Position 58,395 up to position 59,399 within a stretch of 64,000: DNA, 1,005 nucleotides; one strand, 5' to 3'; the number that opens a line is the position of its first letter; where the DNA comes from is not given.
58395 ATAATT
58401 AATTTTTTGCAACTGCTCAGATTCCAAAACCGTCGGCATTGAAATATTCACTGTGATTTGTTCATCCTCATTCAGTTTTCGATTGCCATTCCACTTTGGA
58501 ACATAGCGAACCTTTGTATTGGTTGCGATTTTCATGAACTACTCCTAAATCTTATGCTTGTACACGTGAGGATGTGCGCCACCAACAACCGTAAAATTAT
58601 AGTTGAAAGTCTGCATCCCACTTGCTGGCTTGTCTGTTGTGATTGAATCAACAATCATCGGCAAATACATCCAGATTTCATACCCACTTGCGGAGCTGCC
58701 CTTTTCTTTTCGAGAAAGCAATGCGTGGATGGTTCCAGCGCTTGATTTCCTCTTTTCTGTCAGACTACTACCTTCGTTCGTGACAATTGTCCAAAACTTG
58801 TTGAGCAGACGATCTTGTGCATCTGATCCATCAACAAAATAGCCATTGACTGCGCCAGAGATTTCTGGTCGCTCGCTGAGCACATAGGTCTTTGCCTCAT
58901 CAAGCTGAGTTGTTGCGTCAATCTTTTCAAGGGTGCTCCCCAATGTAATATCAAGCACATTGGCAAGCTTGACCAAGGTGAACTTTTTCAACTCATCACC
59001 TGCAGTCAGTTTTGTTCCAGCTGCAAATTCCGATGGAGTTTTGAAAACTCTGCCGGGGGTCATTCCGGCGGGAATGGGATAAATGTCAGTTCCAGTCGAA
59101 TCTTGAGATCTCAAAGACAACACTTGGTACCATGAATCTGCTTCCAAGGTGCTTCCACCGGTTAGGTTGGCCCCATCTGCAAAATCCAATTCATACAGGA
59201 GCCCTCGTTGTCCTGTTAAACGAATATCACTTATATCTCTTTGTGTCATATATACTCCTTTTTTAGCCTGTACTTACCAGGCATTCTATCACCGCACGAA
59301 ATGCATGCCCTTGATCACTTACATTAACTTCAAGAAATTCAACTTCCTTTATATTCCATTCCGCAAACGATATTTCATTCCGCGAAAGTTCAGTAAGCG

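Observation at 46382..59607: Phage tail-only module with repressor and Mor-like activator: a tailocin-like (F-type, non-contractile) candidate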

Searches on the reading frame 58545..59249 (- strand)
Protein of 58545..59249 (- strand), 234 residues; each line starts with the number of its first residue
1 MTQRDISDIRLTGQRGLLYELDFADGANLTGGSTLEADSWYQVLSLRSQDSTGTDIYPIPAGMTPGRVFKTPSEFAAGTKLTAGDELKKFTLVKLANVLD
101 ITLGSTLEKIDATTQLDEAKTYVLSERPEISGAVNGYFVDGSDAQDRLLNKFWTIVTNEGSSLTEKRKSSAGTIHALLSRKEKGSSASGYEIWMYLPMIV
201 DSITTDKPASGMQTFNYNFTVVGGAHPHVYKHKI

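Call 4: search_protein_families(library=pfam, proteins=[window:58545-59249:-], max_evalue=0.1)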
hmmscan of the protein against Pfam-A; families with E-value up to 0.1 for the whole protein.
window:58545-59249:- (234 aa): 0 families

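Call 5: search_protein_families(library=phrogs, proteins=[window:58545-59249:-], max_evalue=0.1)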
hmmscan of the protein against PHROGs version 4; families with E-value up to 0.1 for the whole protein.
window:58545-59249:- (234 aa): 2 families
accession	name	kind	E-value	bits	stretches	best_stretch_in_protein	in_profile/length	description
phrog_35574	-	unknown function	0.005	17.4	1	102-171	19-88/292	-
phrog_158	-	tail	0.0078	16.7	1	74-224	17-155/376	major tail protein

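Call 10: find_encoding_contigs(protein=window:58545-59249:-, flank=10000, max_places=6)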
Protein window:58545-59249:- (234 aa): no gene with exactly this product is on record in the collection.

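Call 12: find_homologous_proteins(query=window:58545-59249:-)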
Query window:58545-59249:- (234 aa): 1 proteins with E <= 0.001 among 511 candidates.
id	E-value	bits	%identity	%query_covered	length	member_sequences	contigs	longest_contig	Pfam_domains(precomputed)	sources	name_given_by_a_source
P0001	2.3e-150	516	100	100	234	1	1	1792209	-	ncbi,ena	-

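Call 13: find_encoding_contigs(protein=P0001, flank=10000)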
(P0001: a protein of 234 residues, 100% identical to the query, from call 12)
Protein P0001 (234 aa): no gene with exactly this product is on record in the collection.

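Call 25: search_solved_structures(query=window:58545-59249:-, max_evalue=10)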
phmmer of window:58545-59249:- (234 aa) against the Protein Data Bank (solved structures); distinct sequences matched with E-value up to 10: 0.

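Call 31: search_dna_similar(query=window:58545-59249:-, collection=phages, mode=protein, max_evalue=1, max_rows=15)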
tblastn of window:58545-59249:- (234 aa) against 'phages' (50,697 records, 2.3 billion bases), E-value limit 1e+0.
No match.

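Call 33: search_protein_representatives(protein=window:58545-59249:-)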
Query: 234 residues. Proteins with E-value up to 0.001 (for the whole library): 48; up to 1e-10: 24; up to 1e-30: 1. The best 48 are listed.
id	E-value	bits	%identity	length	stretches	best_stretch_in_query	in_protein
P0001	7.3e-151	516.2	100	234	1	1-234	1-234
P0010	7.1e-29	117.3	36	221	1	10-231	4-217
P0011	1.0e-28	116.8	36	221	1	11-229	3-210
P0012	1.7e-26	109.5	32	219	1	12-229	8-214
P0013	1.7e-25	106.3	33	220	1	10-233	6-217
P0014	2.0e-24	102.8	36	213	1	10-228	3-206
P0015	5.4e-24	101.4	36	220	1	10-232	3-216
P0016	8.2e-23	97.5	36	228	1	13-234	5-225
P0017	1.4e-21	93.5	33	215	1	12-232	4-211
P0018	2.1e-21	92.9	33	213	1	12-232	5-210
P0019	3.4e-21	92.2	36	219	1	79-233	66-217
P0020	5.1e-21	91.6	33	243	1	10-231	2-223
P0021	2.1e-20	89.6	35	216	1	13-233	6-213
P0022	2.6e-20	89.3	36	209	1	11-229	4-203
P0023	7.2e-20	87.9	34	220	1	67-230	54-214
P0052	4.5e-04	36.2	25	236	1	8-220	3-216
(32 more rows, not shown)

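Call 35: find_homologous_proteins(query=A1, max_evalue=0.001)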
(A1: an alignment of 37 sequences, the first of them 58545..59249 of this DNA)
Query A1 (37 sequences) (234 aa, profile of the alignment): 47 proteins with E <= 0.001 among 5143 candidates.
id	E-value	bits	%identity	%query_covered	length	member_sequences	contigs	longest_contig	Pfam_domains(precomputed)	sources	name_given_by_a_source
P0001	1.2e-64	236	100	100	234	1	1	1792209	-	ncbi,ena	-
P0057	4.6e-61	224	26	89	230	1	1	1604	-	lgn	-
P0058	1.4e-60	223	31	69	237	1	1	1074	-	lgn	-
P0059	5.0e-60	221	26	96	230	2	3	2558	-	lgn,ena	-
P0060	1.1e-59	220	30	83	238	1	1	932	-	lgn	-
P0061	4.3e-59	218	26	96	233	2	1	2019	-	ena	-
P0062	1.1e-58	216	27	94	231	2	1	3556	-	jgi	-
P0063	1.9e-58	216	25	89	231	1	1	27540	-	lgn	-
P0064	3.5e-57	212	28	94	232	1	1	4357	-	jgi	jgi:hypothetical protein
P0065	4.5e-57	211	29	91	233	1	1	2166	-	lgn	-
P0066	2.6e-56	209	25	95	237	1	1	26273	-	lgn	-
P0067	5.4e-56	208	29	82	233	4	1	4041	-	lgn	-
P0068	5.6e-56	208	27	78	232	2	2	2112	-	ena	-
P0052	1.5e-55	206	22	91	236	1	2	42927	-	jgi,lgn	jgi:hypothetical protein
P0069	1.6e-55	206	25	97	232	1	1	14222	-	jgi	-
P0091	9.4e-49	184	32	43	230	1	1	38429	-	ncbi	-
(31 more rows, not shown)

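Call 37: find_encoding_contigs(protein=P0052, flank=10000, max_places=2)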
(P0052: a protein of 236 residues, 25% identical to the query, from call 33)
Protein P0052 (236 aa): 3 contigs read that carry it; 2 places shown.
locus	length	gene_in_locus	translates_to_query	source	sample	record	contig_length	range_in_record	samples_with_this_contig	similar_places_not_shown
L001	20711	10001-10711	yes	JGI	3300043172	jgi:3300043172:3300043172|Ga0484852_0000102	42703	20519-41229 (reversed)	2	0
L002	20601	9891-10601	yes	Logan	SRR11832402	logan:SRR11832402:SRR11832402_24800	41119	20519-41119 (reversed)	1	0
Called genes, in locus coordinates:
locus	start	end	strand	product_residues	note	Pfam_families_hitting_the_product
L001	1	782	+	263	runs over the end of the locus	PF02086:MethyltransfD12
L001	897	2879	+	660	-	PF05876:GpA_ATPase, PF20454:GpA_nuclease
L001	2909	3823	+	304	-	-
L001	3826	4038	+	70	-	-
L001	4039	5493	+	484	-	PF05136:Phage_portal_2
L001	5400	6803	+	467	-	PF01343:Peptidase_S49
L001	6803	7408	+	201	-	-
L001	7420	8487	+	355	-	-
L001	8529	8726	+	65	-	-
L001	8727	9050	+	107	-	-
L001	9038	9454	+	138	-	-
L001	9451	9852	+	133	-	-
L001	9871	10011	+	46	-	-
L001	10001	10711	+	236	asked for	-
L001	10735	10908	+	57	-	-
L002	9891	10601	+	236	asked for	-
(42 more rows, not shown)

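Call 38: find_encoding_contigs(protein=P0091, flank=10000, max_places=2)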
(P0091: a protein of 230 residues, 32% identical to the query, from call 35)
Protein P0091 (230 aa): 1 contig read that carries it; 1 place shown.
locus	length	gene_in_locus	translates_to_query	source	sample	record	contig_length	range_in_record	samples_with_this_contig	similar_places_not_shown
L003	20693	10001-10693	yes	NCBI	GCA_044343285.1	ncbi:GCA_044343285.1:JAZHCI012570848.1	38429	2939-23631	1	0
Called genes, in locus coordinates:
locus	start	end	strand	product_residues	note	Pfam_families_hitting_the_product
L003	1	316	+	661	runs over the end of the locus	PF05876:GpA_ATPase, PF20454:GpA_nuclease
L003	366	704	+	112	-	-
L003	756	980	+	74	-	-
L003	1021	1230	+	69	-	-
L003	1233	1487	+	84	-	-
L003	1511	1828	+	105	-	-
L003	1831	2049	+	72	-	-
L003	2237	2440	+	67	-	-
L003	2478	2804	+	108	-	-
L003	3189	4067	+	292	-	-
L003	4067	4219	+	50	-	-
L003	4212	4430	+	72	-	-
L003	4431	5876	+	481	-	PF05136:Phage_portal_2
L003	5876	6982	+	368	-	PF00574:CLP_protease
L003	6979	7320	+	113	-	-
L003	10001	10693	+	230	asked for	-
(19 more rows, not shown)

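Call 39: find_encoding_contigs(protein=P0010, flank=10000, max_places=3)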
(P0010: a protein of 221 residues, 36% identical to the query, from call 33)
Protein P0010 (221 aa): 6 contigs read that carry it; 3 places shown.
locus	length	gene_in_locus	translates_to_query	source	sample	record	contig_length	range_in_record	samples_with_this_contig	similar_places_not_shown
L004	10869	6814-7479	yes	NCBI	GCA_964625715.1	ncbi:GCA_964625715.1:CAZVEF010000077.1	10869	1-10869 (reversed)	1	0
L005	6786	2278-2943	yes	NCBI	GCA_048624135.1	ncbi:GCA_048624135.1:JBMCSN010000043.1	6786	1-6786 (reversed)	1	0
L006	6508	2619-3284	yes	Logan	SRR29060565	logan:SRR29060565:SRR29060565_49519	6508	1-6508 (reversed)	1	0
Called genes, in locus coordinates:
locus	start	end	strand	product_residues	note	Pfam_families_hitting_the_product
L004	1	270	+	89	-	?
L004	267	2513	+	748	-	PF04860:Phage_portal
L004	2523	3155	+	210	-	PF04586:Peptidase_S78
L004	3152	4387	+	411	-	PF05065:Phage_capsid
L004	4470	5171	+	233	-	-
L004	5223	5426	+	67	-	-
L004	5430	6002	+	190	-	PF24163:HCP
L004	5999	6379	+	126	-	-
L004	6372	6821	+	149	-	-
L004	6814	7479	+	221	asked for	-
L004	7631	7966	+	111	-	-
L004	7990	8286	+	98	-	-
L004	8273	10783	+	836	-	PF06791:TMP_2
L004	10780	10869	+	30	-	?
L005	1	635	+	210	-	?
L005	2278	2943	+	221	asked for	-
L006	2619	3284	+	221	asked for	-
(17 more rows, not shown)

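Call 40: find_encoding_contigs(protein=P0011, flank=10000, max_places=3)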
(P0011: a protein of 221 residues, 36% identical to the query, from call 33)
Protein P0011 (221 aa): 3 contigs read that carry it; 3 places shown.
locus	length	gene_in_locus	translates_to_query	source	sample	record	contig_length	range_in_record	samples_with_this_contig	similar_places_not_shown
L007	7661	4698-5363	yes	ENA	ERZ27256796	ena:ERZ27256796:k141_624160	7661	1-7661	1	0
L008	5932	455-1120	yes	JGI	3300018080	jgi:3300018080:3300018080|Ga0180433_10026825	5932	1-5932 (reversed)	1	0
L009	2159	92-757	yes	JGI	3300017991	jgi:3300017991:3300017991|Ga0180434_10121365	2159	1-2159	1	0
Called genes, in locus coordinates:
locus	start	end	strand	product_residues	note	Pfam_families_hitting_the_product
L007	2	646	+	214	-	?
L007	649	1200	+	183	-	-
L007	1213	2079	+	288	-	PF25209:Phage_capsid_4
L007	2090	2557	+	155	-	-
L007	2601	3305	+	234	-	-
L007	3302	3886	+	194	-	-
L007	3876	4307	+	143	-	PF04883:HK97-gp10_like (weak)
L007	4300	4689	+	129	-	PF11367:Tail_completion_gp17 (weak)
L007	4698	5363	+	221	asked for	-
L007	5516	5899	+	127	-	-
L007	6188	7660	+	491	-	?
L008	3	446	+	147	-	?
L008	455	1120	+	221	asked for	-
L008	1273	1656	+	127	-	-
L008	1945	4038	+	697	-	-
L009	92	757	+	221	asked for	-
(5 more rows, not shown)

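Call 68: predict_structure(alignment_id=A4)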
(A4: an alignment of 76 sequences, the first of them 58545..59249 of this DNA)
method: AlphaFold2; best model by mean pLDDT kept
length: 234 residues; sequences in the alignment: 76
mean_pLDDT: 90.8   pTM: 0.85
mean pLDDT of the five models: 90.8, 90.3, 90.2, 89.8, 89.3
residues with pLDDT >= 90: 184; 70-90: 30; 50-70: 20; < 50: 0
segments of 3 or more residues with pLDDT < 50: none
pLDDT, mean of each block of 10 residues (from residue 1): 65 88 92 94 87 67 95 89 95 95 97 98 97 97 93 94 86 93 78 97 96 98 97 90
secondary structure, 60 per line:
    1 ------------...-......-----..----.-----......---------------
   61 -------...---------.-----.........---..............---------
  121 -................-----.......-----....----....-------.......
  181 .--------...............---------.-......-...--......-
elements in order: E17-22 E40-45 E68-70 E86-94 E98-111 E122-137 H143-149 E155-158 E163-166 E174-181 E190-204 E216-221 E228-233

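Call 71: fold_search(model_id=the predicted structure, library=pdb)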
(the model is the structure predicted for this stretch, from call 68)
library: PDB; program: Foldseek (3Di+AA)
matches with E <= 10: 454; with E <= 0.001: 24
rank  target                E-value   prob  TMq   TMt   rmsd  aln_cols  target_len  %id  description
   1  9l0f_G                4.4e-05  1.00  0.52  0.55   6.3       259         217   10  Structure of flexible tail tube of bacteriophage T1 (released 2025-03-12)
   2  9lbn_L                4.7e-05  1.00  0.51  0.56   7.4       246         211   10  The composite cryo-EM structure of the head-to-tail connector and head-proximal tail components of bacteriophage phiXa (released 2025-05-07)
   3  9j1j_B                8.2e-05  1.00  0.39  0.56   5.5       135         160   15  Cap region of monocin (released 2025-01-08)
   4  8zdj_S                1.0e-04  1.00  0.48  0.39   7.1       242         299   10  Cryo-EM structure of Mycobacteriophage Douge genome-packed connector (gp5, gp9, gp10, gp12 and gp13) (released 2025-06-25)
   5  8gtb_A                1.2e-04  1.00  0.41  0.69   3.1       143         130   12  Cryo-EM structure of the marine siphophage vB_DshS-R4C tail tube protein (released 2023-07-12)
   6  8qhs_A                1.5e-04  1.00  0.40  0.57   5.5       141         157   14  Cryo-EM structure of the monocin tail-tube, MttP. (released 2024-06-19)
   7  6v8i_AA               2.1e-04  1.00  0.39  0.59   4.0       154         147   10  Composite atomic model of the Staphylococcus aureus phage 80alpha baseplate (released 2020-03-04)
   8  9j1k_A                2.2e-04  1.00  0.40  0.55   5.5       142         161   14  Tip region of monocin (released 2025-01-08)
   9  9jlf_E                2.2e-04  1.00  0.50  0.53   8.4       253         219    9  Cryo-EM Structure of Bacteriophage FCWL1 head-to-tail interface (released 2025-01-22)
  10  9mfe_A                2.8e-04  1.00  0.40  0.58   4.3       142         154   18  cryoEM structure of Escherichia phage YDC107 tail core (released 2025-01-01)
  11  9m8o_F                2.8e-04  1.00  0.43  0.58   5.5       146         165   13  Cryo-EM structure of bacteriophage NF5 baseplate (released 2025-12-17)
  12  9j1j_C                3.0e-04  1.00  0.40  0.60   5.6       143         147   14  Cap region of monocin (released 2025-01-08)
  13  6tba_50               3.0e-04  1.00  0.38  0.64   4.8       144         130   12  Virion of native gene transfer agent (GTA) particle (released 2020-07-22)
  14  9lwa_C                4.1e-04  1.00  0.45  0.42  11.3       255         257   11  Bacteriophage Mycofy1 distal head-to-tail interface (C6 symmetry) (released 2025-04-16)
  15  8v3t_E                4.5e-04  1.00  0.39  0.62   5.1       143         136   15  CryoEM Structure of Diffocin - precontracted - Collar (released 2024-08-28)
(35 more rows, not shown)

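Call 86: find_encoding_contigs(protein=P0016, flank=10000, max_places=2)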
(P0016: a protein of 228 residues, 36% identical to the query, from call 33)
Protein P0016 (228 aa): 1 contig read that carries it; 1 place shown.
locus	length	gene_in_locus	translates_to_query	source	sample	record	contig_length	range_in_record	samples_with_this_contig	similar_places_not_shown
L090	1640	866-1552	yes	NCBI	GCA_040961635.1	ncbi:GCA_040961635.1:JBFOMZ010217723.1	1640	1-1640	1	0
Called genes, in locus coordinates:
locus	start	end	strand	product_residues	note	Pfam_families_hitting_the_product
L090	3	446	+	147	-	?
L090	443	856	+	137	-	-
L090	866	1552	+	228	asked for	-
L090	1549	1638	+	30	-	?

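Call 87: find_encoding_contigs(protein=P0015, flank=10000, max_places=2)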
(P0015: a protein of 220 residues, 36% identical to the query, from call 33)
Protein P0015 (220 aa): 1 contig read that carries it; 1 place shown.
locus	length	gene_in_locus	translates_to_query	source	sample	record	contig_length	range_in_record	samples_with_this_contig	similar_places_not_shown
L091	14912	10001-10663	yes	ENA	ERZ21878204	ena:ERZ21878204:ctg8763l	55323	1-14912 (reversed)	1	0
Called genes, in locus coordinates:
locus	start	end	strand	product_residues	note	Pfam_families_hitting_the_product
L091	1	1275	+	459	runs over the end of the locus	PF05133:SPP1_portal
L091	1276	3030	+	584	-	PF04233:Phage_Mu_F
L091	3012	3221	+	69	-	-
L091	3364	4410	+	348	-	PF00145:DNA_methylase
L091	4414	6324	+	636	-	PF02518:HATPase_c (weak), PF13589:HATPase_c_3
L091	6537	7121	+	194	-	-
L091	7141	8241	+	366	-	PF17236:SU10_MCP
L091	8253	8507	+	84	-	PF12949:HeH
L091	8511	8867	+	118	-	-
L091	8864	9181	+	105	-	-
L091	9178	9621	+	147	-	-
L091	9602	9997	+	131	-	PF11367:Tail_completion_gp17 (weak)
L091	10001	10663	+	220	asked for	-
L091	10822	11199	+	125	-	-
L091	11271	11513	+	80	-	-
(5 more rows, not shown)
